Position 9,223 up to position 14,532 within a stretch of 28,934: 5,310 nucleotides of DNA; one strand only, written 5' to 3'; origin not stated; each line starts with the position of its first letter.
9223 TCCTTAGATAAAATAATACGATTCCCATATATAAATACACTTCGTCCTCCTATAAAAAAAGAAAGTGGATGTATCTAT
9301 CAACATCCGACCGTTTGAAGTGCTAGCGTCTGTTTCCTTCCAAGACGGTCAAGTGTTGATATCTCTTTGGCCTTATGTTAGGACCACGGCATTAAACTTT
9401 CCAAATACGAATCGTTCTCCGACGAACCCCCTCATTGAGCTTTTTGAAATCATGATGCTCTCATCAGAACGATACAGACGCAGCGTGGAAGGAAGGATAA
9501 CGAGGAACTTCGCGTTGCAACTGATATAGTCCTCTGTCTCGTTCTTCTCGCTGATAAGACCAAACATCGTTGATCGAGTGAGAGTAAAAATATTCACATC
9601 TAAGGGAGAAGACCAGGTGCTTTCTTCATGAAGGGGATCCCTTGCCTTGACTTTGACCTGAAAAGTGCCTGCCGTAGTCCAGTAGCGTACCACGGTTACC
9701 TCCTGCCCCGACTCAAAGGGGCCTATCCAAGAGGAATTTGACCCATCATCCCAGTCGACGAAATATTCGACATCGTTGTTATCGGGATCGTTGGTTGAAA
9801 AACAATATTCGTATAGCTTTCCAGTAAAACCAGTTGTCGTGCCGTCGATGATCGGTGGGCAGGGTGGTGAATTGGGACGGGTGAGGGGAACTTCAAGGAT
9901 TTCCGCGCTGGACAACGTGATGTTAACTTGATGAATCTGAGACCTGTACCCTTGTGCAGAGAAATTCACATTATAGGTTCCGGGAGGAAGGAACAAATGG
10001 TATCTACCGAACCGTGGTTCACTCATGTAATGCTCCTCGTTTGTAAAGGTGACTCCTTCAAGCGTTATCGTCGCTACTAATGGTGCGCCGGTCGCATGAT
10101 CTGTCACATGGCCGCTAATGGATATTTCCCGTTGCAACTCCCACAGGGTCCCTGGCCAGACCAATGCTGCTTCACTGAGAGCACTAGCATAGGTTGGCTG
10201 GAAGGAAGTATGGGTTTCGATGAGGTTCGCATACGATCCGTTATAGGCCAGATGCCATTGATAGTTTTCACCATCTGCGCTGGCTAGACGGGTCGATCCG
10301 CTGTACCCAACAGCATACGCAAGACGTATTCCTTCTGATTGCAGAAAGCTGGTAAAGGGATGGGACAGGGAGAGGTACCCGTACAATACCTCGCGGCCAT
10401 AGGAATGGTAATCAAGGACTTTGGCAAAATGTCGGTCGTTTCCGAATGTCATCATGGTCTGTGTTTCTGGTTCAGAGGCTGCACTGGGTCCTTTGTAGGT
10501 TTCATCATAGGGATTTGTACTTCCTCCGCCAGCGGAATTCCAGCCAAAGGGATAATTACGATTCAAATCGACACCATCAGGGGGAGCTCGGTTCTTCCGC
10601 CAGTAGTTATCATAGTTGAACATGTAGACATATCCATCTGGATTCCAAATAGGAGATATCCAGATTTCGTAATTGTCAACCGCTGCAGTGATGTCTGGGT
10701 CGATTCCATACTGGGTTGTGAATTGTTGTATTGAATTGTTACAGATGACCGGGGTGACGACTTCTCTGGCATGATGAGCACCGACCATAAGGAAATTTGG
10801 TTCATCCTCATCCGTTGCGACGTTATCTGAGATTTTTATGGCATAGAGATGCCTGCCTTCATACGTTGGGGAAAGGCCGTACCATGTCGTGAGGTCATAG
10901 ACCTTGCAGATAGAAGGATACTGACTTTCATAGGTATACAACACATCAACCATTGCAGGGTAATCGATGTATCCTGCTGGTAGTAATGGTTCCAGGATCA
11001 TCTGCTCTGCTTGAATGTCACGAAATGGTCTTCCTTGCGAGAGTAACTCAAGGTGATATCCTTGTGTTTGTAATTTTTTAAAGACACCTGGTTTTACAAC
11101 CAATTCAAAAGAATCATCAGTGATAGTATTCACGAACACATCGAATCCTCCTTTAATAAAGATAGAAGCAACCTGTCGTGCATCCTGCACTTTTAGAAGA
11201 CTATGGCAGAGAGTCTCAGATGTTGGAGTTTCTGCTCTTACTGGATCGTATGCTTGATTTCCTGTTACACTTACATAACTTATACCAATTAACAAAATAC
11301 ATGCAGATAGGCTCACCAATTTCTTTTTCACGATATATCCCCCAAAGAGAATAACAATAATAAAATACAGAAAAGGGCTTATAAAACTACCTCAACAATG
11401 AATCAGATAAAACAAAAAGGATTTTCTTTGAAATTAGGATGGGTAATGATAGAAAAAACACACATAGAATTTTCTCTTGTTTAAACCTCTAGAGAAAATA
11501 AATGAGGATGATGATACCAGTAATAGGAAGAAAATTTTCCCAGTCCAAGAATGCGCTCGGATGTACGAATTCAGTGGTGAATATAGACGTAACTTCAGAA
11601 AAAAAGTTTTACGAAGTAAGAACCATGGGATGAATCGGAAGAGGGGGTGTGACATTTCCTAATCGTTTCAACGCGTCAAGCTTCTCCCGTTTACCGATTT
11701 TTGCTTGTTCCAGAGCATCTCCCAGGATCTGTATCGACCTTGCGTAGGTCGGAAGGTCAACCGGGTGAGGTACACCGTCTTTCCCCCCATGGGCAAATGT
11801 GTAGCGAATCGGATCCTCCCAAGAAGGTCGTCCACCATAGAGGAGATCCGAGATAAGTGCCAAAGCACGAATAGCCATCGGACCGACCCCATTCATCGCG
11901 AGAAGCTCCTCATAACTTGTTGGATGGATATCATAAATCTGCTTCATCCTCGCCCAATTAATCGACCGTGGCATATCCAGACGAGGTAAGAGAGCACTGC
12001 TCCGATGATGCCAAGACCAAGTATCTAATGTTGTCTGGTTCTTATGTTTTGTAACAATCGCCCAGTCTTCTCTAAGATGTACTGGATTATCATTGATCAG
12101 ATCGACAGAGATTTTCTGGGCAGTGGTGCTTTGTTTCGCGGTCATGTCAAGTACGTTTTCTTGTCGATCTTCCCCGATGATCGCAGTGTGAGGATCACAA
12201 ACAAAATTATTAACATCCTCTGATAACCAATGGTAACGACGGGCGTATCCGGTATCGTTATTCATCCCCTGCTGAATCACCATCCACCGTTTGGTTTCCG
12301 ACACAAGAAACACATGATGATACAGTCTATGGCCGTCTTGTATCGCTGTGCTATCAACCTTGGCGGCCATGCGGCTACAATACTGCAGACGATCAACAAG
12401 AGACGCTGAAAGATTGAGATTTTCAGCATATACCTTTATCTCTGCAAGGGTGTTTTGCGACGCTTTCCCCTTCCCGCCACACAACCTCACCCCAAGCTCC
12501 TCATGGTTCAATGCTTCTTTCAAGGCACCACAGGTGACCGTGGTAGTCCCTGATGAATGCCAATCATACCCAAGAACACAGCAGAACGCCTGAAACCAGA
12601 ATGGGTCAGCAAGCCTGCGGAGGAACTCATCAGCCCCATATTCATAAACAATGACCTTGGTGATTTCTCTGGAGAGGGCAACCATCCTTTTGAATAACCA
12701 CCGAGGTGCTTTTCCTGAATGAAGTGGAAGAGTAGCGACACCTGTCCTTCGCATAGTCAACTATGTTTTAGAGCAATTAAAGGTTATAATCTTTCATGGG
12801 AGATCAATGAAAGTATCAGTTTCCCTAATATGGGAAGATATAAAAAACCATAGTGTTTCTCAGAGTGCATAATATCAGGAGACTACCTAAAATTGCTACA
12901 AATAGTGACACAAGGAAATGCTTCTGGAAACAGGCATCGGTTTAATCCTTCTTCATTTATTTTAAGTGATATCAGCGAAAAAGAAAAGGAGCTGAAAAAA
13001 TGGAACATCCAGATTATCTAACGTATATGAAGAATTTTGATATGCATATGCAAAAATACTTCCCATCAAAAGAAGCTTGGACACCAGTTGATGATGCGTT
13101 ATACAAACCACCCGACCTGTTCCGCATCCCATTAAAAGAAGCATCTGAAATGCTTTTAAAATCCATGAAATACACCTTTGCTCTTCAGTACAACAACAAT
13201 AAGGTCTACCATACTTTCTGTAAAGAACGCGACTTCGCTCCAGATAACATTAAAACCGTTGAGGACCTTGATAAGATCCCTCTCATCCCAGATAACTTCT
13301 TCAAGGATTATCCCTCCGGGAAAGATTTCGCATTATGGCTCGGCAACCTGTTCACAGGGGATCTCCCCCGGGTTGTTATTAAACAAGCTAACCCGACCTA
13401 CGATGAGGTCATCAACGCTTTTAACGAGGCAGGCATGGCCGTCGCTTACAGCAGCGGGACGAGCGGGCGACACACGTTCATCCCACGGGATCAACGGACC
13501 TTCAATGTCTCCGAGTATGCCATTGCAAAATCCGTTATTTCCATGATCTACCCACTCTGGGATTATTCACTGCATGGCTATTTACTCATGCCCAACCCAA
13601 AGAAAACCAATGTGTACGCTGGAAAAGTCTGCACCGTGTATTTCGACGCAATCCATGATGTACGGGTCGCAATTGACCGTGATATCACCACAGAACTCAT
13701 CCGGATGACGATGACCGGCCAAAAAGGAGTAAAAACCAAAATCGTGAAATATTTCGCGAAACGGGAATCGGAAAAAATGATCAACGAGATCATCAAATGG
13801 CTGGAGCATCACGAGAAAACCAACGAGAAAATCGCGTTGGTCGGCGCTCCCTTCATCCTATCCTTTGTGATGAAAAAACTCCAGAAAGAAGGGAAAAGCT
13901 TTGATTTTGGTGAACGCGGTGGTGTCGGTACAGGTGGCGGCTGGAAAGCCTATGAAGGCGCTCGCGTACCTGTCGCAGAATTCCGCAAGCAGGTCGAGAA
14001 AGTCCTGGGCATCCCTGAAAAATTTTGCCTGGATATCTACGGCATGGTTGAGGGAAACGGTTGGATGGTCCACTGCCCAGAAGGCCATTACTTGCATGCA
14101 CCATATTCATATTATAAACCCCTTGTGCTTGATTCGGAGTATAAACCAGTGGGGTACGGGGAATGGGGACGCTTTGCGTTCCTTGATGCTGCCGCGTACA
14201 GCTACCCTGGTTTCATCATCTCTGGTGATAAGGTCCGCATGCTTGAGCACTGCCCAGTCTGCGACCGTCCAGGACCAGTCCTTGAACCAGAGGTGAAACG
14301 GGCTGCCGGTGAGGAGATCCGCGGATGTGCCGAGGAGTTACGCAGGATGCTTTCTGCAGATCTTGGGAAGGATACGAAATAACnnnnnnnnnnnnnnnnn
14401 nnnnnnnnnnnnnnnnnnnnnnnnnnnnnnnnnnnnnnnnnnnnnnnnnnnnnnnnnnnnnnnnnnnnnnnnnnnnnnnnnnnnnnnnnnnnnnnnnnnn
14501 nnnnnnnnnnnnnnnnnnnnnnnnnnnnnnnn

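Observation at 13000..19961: Candidate undescribed acyl-activation/acyl-transfer cluster: LuxE-like synthetase, two transglutaminase-like paralogs, an SDR and two transporters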

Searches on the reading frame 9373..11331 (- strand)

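Call 3: search_protein_families(library=pfam, proteins=[window:9373-11331:-], max_evalue=0.01)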
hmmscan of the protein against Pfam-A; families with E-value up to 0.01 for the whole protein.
window:9373-11331:- (652 aa): 4 families
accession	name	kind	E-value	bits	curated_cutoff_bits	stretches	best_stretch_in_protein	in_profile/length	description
PF00246.29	Peptidase_M14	-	2.5e-55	188.6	21.6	1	129-387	3-232/286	Zinc carboxypeptidase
PF13620.12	CarboxypepD_reg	-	8.4e-10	39.3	32.3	1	404-483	1-81/82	Carboxypeptidase regulatory-like domain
PF13715.12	CarbopepD_reg_2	-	0.00061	20.2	32.2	1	405-475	1-68/88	CarboxypepD_reg-like domain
PF18911.6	PKD_4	-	0.0044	17.5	27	0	495-565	8-70/85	PKD domain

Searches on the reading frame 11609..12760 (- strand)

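Call 3: search_protein_families(library=pfam, proteins=[window:11609-12760:-], max_evalue=0.01)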
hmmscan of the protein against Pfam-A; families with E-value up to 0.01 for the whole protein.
window:11609-12760:- (383 aa): 1 family
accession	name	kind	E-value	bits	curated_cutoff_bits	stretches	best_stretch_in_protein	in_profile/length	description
PF05559.16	DUF763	-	8.4e-131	436.4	35.5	1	7-334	1-319/319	Protein of unknown function (DUF763)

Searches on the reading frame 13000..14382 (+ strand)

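Call 3: search_protein_families(library=pfam, proteins=[window:13000-14382:+], max_evalue=0.01)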
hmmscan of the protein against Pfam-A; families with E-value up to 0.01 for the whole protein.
window:13000-14382:+ (460 aa): 1 family
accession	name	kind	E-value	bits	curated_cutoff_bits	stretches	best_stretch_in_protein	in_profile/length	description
PF04443.18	LuxE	-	1.5e-25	90.3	24.9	1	249-450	177-389/391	Acyl-protein synthetase, LuxE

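Call 4: search_protein_families(library=ncbifam, proteins=[window:13000-14382:+], max_evalue=0.01)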
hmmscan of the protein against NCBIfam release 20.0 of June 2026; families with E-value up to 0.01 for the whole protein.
window:13000-14382:+ (460 aa): 4 families
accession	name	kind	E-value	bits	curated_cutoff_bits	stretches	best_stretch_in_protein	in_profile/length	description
NF052244.1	LCFA_lig_LuxE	equivalog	1.2e-22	80.4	550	2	253-449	169-364/367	long-chain-fatty-acid--protein ligase LuxE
TIGR02155.1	PA_CoA_ligase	equivalog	1e-05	24.2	646.3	1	44-102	4-62/422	phenylacetate--CoA ligase PaaK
NF041878.1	paak_haloarch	equivalog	0.00029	19.5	700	1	54-107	19-73/427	phenylacetate--CoA ligase PaaK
TIGR03335.1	F390_ftsA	equivalog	0.00051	18.9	458.7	1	51-102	17-68/445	coenzyme F390 synthetase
